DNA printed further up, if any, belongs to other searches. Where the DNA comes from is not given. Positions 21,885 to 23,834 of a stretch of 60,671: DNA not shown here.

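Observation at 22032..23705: Insulated, A+T-rich orphan gene for a 550-aa three-module protein of no recognisable family (candidate stand-alone defence-type gene)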

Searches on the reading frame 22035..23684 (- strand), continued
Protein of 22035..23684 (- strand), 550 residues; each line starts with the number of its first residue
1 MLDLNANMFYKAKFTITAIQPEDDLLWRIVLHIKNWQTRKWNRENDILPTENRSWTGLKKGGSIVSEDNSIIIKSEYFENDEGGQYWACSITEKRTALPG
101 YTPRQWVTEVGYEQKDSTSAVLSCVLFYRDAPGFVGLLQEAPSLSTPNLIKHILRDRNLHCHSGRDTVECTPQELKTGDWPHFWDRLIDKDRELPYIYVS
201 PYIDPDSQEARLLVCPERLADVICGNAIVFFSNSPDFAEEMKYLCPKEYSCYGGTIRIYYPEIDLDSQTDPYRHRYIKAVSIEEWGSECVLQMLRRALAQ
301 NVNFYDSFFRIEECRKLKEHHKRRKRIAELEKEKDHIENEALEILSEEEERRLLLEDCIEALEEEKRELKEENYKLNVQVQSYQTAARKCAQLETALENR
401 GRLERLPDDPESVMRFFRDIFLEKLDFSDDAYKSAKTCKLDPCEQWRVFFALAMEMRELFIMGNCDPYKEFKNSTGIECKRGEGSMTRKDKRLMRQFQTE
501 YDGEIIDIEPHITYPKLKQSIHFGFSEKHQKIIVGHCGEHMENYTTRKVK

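Call 45: find_related_loci(query=A1, collection=genome_contigs, flank=10000)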
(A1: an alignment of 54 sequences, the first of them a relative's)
Query A1 (550 aa) in genome_contigs; peptide patterns used: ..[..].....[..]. (x = any residue, [..] = any of these).
29 stretches matched a pattern; 15 encode a relative of the query (tblastn E <= 1e-3); 15 distinct loci.
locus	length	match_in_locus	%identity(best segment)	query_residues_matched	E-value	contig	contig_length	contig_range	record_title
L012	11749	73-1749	49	1-550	0e+0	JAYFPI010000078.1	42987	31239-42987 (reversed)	MAG: Pseudoflavonifractor sp. isolate CA_115 c_CA_000000034298, whole genome shotgun sequence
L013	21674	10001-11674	48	1-550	0e+0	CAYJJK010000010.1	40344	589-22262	MAG TPA_asm: uncultured Oscillospiraceae bacterium isolate ERP123703_co3_144 genome assembly, contig: NODE_986_length_40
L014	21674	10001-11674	46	1-550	6e-162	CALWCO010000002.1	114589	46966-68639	MAG: uncultured Clostridia bacterium isolate BRZ_CS__bin61 genome assembly, contig: BRZ_CS__NODE_287_length_114589_cov_5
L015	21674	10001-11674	45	1-550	1e-160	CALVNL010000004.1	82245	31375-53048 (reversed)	MAG: uncultured Clostridia bacterium isolate BRZ_QM__bin111 genome assembly, contig: BRZ_QM__NODE_138_length_82245_cov_2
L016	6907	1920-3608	39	1-550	1e-134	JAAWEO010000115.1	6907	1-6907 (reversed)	MAG: Angelakisella sp. isolate ABMPRH_154_2 SL341420_scaffold_9688, whole genome shotgun sequence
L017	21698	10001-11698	35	1-550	6e-115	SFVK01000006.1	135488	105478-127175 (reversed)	MAG: bacterium isolate W2P28.028 Contig65, whole genome shotgun sequence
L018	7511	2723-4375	34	1-547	2e-100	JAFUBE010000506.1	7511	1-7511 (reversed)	MAG: Eggerthellaceae bacterium isolate RGIG4335 Roe_deer_Jejunum-1__c111608, whole genome shotgun sequence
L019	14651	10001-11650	33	1-550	4e-94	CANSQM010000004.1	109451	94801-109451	MAG TPA_asm: uncultured Enterorhabdus sp. isolate SRR15634012_bin.16_metawrap_v1.3_MAG genome assembly, contig: NODE.48_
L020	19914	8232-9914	32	1-548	1e-89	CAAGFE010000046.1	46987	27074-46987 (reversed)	MAG TPA_asm: Clostridia bacterium, isolate HGM11610, WGS project CAAGFE010000000 data, contig: SRS476193_30_k119_98586,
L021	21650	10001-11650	34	1-550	2e-89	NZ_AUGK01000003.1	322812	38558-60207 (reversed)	Adlercreutzia mucosicola DSM 19490 G503DRAFT_scaffold00002.2_C, whole genome shotgun sequence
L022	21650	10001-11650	32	1-550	2e-89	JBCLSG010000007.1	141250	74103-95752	Eggerthellaceae bacterium 24-137 voucher GPTB0070 scaffold7, whole genome shotgun sequence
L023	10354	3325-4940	43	1-550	5e-123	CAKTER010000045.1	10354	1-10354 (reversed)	MAG: uncultured Eubacteriales bacterium isolate REFINED_METABAT215_TOP10_CONTIGS_1500_ASSEMBLY_K77_MERGED__Hadza_MoBio_h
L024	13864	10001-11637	34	1-550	2e-79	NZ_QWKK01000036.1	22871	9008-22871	Enterorhabdus sp. P55 Scaffold35_1, whole genome shotgun sequence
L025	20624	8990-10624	48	6-550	2e-170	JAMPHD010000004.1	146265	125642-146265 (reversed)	MAG: Acetatifactor muris isolate NALB_7961_26 Scaffold_#4__SCF_004___146265_bp, whole genome shotgun sequence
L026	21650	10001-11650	34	1-550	1e-87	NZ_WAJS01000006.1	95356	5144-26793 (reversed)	Adlercreutzia muris strain DSM 29508 DSM29508T_contig_006, whole genome shotgun sequence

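Call 55: search_protein_families(library=padloc, alignment_id=A4, max_evalue=0.00001)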
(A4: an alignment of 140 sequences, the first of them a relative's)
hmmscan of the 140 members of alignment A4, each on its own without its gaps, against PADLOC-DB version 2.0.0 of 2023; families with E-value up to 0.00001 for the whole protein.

A. member 1, L012:1884-2438:- (185 aa): 0 families

B. families by the number of members that match (of 140 scanned): 333 families (the first 25 are shown)
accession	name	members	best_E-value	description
PDLC04134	mad2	6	5.1e-61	mads_2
PDLC03624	REase_MTase_IIG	6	8.7e-23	Type IIG restriction enzyme-methyltransferase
PDLC03311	MTase_II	6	3.6e-13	Type II methyltransferase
PDLC03049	REase_I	5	0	Type I restriction enzyme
PDLC03022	MTase_I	5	2.9e-235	Type I methyltransferase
PDLC03021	MTase_I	5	4.9e-191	Type I methyltransferase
PDLC03025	MTase_I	5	2e-188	Type I methyltransferase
PDLC03047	REase_I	5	2.4e-150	Type I restriction enzyme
PDLC03658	mREase_IV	5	3.1e-95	Type IV methyl-directed restriction enzyme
PDLC03032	MTase_I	5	7.3e-75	Type I methyltransferase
PDLC03026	MTase_I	5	1.2e-71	Type I methyltransferase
PDLC03042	REase_I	5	8.4e-43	Type I restriction enzyme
PDLC02707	PbeA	5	5.7e-30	PbeA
PDLC03019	MTase_I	5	8.4e-28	Type I methyltransferase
PDLC03038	MTase_I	5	1.6e-25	Type I methyltransferase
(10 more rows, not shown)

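Call 56: search_protein_families(library=pfam, alignment_id=A4, max_evalue=0.00001)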
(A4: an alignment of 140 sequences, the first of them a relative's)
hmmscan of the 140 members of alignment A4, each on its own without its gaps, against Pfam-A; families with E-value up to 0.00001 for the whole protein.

A. member 1, L012:1884-2438:- (185 aa): 2 families
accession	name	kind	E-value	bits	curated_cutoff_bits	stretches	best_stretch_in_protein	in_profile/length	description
PF14278.11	TetR_C_8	-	6.5e-12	45.9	26.1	1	86-173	3-93/103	Transcriptional regulator C-terminal region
PF00440.29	TetR_N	-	1.4e-09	38.1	24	1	19-58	8-47/47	Bacterial regulatory proteins, tetR family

B. families by the number of members that match (of 140 scanned): 109 families (the first 25 are shown)
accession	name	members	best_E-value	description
PF02384.22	N6_Mtase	5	5.2e-66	N-6 DNA Methylase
PF04851.21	ResIII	5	2.7e-44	Type III restriction enzyme, res subunit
PF07669.17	Eco57I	5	3.8e-18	Eco57I restriction-modification methylase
PF00271.37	Helicase_C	5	1.9e-11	Helicase conserved C-terminal domain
PF18766.7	SWI2_SNF2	4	2.1e-52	SWI2/SNF2 ATPase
PF00890.30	FAD_binding_2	4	5.9e-46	FAD binding domain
PF01420.25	Methylase_S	4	7.4e-43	Type I restriction modification DNA specificity domain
PF08463.15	EcoEI_R_C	4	4.6e-32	EcoEI R protein C-terminal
PF04313.20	HSDR_N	4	1.1e-19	Type I restriction enzyme R protein N terminus (HSDR_N)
PF00270.35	DEAD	4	1.4e-14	DEAD/DEAH box helicase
PF00702.32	Hydrolase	3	2.3e-27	haloacid dehalogenase-like hydrolase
PF01266.30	DAO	3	1.4e-16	FAD dependent oxidoreductase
PF12161.14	HsdM_N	3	6.3e-16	HsdM N-terminal domain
PF12831.13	FAD_oxidored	3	1.4e-12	FAD dependent oxidoreductase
PF01381.28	HTH_3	3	4.2e-10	Helix-turn-helix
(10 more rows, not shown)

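Call 65: search_protein_representatives(alignment_id=A1)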
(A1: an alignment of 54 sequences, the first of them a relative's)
Query: 54 sequences, 558 profile positions. Proteins with E-value up to 0.001 (for the whole library): 4596; up to 1e-10: 2414; up to 1e-30: 635. The best 150 are listed.
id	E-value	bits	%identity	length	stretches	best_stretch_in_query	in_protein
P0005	4.7e-248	840.8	-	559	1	1-558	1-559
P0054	3.6e-233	791.7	-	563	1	1-558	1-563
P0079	8.4e-211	717.9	-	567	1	1-558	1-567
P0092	3.6e-210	715.8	-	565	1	1-557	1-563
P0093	8.2e-209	711.3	-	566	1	1-557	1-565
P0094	2.7e-207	706.3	-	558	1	1-558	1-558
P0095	3.4e-207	706.0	-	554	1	1-558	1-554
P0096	5.3e-206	702.0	-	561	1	1-558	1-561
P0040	2.1e-203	693.5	-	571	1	1-558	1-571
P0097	1.0e-199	681.3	-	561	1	1-558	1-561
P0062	2.8e-198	676.5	-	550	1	1-558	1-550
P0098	5.3e-198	675.6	-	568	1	2-558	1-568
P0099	2.5e-189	647.0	-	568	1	1-557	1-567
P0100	2.2e-188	643.9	-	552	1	1-558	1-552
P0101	2.3e-188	643.8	-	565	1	1-557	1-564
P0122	3.9e-164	563.8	-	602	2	2-400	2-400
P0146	4.6e-146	504.2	-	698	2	1-407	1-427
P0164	1.7e-121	423.1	-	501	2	1-330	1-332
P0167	1.0e-117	410.6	-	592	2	1-282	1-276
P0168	7.5e-117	407.7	-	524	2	2-366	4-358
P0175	3.6e-107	375.8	-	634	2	3-404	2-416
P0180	5.1e-104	365.4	-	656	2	3-428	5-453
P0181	1.7e-103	363.6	-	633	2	2-388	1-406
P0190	1.3e-96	340.9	-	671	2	6-427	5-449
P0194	3.6e-94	332.9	-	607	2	29-394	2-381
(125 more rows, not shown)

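Call 67: search_dna_similar(query=P0001, collection=plasmids, mode=protein, max_evalue=0.001, max_rows=20)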
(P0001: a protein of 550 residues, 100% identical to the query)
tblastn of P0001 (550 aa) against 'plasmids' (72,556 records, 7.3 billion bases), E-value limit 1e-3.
Records with a match: 12; places in all: 12; records where one place covers at least 80% of the query: 0.
Best place of each record, by identity: <60% 12.
By first word of the organism name: Klebsiella 9; Bradyrhizobium 3.
By predicted mobility (MOB-suite, as given by PLSDB): non-mobilizable 9; conjugative 3.
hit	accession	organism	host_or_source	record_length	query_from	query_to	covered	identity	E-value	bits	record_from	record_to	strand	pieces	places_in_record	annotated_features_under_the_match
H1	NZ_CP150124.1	Bradyrhizobium ottawaense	-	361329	143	298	28%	26.9%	1e-7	63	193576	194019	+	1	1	hypothetical protein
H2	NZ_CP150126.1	Bradyrhizobium ottawaense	Glycine max cv. AC Orford,cell ...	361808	143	298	28%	26.9%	1e-7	63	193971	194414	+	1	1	hypothetical protein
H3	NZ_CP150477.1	Bradyrhizobium ottawaense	Glycine max cv. AC Orford,cell culture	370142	143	298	28%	26.9%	1e-7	63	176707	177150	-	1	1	hypothetical protein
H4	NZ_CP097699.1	Klebsiella pneumoniae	Homo sapiens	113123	104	261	29%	25.6%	9e-6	57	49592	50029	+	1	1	hypothetical protein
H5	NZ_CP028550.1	Klebsiella variicola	Homo sapiens,Culture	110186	104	261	29%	25.6%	9e-6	57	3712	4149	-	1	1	hypothetical protein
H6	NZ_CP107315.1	Klebsiella pneumoniae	Homo sapiens,lavage fluid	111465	104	261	29%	25.6%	9e-6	57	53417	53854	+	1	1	hypothetical protein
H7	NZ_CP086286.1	Klebsiella pneumoniae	Homo sapiens,feces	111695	104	261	29%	25.6%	9e-6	57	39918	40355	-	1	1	hypothetical protein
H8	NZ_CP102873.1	Klebsiella pneumoniae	animal,mixed culture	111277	104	261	29%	25.6%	9e-6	56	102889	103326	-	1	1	hypothetical protein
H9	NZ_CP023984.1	Klebsiella variicola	Homo sapiens,sputum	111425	104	261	29%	25.6%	9e-6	56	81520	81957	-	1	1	hypothetical protein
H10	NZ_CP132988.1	Klebsiella pneumoniae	Homo sapiens,blood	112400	104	261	29%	25.6%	9e-6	56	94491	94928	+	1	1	hypothetical protein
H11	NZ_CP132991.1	Klebsiella pneumoniae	Homo sapiens,Pus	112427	104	261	29%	25.6%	9e-6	56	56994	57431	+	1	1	hypothetical protein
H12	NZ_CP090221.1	Klebsiella pneumoniae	wastewater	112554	104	261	29%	25.6%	9e-6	56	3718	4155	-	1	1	hypothetical protein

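Call 68: search_dna_similar(query=P0001, collection=phages, mode=protein, max_evalue=0.001, max_rows=20)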
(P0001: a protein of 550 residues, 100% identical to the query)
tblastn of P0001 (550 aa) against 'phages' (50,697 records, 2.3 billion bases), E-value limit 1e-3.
Records with a match: 1; places in all: 1; records where one place covers at least 80% of the query: 1.
Best place of each record, by identity: <60% 1.
By first word of the organism name: Bacteriophage 1.
By host as written in the record: - 1.
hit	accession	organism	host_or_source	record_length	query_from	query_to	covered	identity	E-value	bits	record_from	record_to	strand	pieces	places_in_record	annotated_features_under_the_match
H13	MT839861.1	Bacteriophage sp.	human fecal samples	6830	1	536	85%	31.9%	3e-42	262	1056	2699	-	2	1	record has no annotation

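Call 69: search_protein_families(library=pfam, proteins=[P0146, P0180, P0190, P0175, P0122, P0181, P0194, P0167, P0164, P0168], max_evalue=0.01)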
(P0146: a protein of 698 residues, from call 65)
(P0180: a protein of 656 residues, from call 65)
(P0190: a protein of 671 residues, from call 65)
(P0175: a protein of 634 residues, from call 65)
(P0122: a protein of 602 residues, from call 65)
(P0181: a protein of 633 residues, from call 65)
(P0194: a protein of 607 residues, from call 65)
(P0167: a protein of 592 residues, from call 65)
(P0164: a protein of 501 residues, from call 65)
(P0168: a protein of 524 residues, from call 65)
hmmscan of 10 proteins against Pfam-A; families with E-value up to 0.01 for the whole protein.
P0146 (698 aa): 0 families

P0180 (656 aa): 0 families

P0190 (671 aa): 0 families

P0175 (634 aa): 0 families

P0122 (602 aa): 3 families
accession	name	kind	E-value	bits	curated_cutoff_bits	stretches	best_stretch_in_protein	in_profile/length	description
PF05859.17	Mis12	-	0.0036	17.5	25.7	1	333-452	103-203/231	Mis12 protein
PF07926.17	TPR_MLP1_2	-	0.0042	17.5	36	1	327-390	54-117/129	TPR/MLP1/MLP2-like protein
PF08651.15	DASH_Duo1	-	0.007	16.6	25.4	0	383-442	1-62/74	DASH complex subunit Duo1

P0181 (633 aa): 1 family
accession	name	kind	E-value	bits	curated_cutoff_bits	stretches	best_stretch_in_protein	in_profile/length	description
PF08647.16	BRE1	-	0.0026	18.2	27.9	1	365-443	6-81/95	BRE1 E3 ubiquitin ligase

P0194 (607 aa): 1 family
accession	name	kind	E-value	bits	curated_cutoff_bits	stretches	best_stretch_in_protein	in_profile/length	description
PF24918.1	NET2A_C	-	0.0064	16.8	27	0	319-410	21-109/180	NET2A, C-terminal domain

P0167 (592 aa): 0 families

P0164 (501 aa): 0 families

P0168 (524 aa): 0 families

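Call 83: fold_search(model_id=the predicted structure, library=viral)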
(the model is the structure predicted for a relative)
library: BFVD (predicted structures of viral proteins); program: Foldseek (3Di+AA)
matches with E <= 10: 1035; with E <= 0.001: 0
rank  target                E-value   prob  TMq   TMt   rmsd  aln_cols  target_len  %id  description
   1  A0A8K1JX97            6.0e-03  0.18  0.10  0.14  17.6       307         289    9  Nonstructural protein (Fragment) [Tomato spotted wilt virus]
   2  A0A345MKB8            2.0e-02  0.07  0.08  0.09  28.2       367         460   11  Portal protein [Eggerthella phage PMBT5]
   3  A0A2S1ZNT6            2.4e-02  0.21  0.09  0.16  11.2       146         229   13  Matrix protein [Ekpoma virus]
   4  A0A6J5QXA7            2.4e-02  0.13  0.08  0.10  23.9       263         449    9  Portal protein [uncultured Caudovirales phage]
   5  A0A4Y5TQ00            2.8e-02  0.41  0.11  0.23  14.8       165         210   12  (no name in the UniProt tables at hand)
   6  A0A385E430            3.4e-02  0.09  0.06  0.07  19.8       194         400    9  (no name in the UniProt tables at hand)
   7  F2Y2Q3                4.0e-02  0.41  0.12  0.18  13.3       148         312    7  (no name in the UniProt tables at hand)
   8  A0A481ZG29            4.4e-02  0.09  0.08  0.19  17.7       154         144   13  Uncharacterized protein [Pithovirus LCPAC406]
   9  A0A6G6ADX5            5.0e-02  0.16  0.11  0.24  27.3       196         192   10  Uncharacterized protein [Borely moumouvirus]
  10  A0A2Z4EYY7            5.5e-02  0.12  0.09  0.08  25.0       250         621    8  (no name in the UniProt tables at hand)
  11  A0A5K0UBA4            5.5e-02  0.08  0.07  0.04  20.2       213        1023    7  Vesicle-fusing ATPase-like [Yasminevirus sp. GU-2018]
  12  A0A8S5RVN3            5.9e-02  0.16  0.07  0.22  16.1       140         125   11  Uncharacterized protein [Siphoviridae sp. ctHip2]
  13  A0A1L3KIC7            6.6e-02  0.13  0.08  0.12  25.6       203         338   11  Uncharacterized protein [Changjiang levi-like virus 1]
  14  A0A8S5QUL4            7.7e-02  0.30  0.11  0.27   7.7       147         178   10  Uncharacterized protein [Siphoviridae sp. ctf4O12]
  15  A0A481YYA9            7.7e-02  0.18  0.09  0.22  16.4       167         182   13  Uncharacterized protein [Marseillevirus LCMAC202]
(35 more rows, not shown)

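Call 84: get_annotated_region(hit=H4, flank=8000)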
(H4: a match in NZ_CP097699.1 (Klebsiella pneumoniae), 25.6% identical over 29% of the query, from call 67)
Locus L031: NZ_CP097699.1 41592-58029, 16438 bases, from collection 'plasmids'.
description: Klebsiella pneumoniae strain IR12183_1 plasmid unnamed2, complete sequence
organism: Klebsiella pneumoniae (NCBI taxid 573)
taxonomy: Bacteria; Pseudomonadota; Gammaproteobacteria; Enterobacterales; Enterobacteriaceae; Klebsiella; Klebsiella pneumoniae
host: -; source: Homo sapiens; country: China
typing (MOB-suite, as given by PLSDB): non-mobilizable; replicon IncFIB
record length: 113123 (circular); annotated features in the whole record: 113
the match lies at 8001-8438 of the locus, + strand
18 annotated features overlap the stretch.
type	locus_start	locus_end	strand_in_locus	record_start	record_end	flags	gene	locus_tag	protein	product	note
CDS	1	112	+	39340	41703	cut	dnaE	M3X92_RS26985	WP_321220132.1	DNA polymerase III subunit alpha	GO:0006260 - DNA replication [Evidence IEA]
CDS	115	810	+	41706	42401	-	-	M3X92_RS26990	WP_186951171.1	NUMOD4 motif-containing HNH endonuclease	-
CDS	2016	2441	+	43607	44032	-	-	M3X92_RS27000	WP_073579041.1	hypothetical protein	-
CDS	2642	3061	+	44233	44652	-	-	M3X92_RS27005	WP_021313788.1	hypothetical protein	-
CDS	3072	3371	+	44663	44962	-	-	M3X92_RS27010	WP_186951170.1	hypothetical protein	-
CDS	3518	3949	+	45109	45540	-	-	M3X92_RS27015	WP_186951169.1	hypothetical protein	-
CDS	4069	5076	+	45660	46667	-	-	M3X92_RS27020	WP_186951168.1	regulator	-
CDS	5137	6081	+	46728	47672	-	-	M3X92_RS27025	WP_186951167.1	5'-3' exonuclease H3TH domain-containing protein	-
CDS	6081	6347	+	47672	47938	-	-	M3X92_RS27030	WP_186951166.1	hypothetical protein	-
CDS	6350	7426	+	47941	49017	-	-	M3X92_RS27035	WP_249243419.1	hypothetical protein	-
CDS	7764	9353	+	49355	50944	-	-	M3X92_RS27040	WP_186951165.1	hypothetical protein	-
CDS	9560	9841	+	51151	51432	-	-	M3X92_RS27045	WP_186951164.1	hypothetical protein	-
CDS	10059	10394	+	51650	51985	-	-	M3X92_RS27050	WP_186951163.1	hypothetical protein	-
CDS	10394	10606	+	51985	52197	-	-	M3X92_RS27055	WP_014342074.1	hypothetical protein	-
CDS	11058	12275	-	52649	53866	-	-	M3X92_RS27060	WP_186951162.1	RepB family plasmid replication initiator protein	GO:0006270 - DNA replication initiation [Evidence IEA]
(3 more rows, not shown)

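Call 85: get_annotated_region(hit=H13, flank=5000)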
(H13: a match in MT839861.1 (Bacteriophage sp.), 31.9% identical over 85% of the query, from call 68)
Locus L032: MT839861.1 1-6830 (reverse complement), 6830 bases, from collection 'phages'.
description: UNVERIFIED: Bacteriophage sp. clone scaffold_12592 genomic sequence.
organism: Bacteriophage sp. (NCBI taxid 38018)
taxonomy: Viruses
host: -; source: human fecal samples; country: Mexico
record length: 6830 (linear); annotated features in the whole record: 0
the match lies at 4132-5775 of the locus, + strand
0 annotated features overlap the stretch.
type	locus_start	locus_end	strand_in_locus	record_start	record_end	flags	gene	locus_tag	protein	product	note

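Call 87: search_protein_families(library=padloc, proteins=[L031:7764-9350:+, L032:4132-6522:+, L032:1601-2290:+, L032:2300-3217:+, L032:3217-4089:+, L017:8763-9881:+, L008:11846-14053:-, L005:10646-11368:+, L003:6792-9239:+], max_evalue=0.001)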
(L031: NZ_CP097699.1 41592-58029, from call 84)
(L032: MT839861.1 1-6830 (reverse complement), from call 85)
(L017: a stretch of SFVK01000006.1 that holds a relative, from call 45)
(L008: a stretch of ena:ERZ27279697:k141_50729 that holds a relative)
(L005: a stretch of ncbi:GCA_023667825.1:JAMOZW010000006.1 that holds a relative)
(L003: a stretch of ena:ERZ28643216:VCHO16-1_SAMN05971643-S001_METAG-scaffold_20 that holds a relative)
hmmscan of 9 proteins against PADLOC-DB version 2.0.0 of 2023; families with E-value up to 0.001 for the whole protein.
L031:7764-9350:+ (529 aa): 6 families
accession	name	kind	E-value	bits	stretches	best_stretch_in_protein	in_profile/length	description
PDLC04161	HEC-07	-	5e-30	102.9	1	13-527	37-551/553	-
PDLC03912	NsnC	-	5.1e-13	47.5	1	460-527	251-313/316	-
PDLC04158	HEC-07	-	4.9e-12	43.1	1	19-525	37-522/526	-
PDLC04159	HEC-07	-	6.2e-10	36.4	1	32-245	44-258/531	-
PDLC03879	NsnC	-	2.2e-07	28.9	1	456-525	245-304/305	-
PDLC03914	NsnC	-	0.00076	16.9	0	459-526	250-314/314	-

L032:4132-6522:+ (797 aa): 1 family
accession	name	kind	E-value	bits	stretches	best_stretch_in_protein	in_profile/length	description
PDLC04161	HEC-07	-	7e-23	79.3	2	335-548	318-543/553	-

L032:1601-2290:+ (230 aa): 0 families

L032:2300-3217:+ (306 aa): 0 families

L032:3217-4089:+ (291 aa): 0 families

L017:8763-9881:+ (373 aa): 0 families

L008:11846-14053:- (736 aa): 0 families

L005:10646-11368:+ (241 aa): 0 families

L003:6792-9239:+ (816 aa): 1 family
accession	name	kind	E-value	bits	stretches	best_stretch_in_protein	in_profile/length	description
PDLC04134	mad2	-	3.1e-10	37.5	1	529-647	283-393/492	mads_2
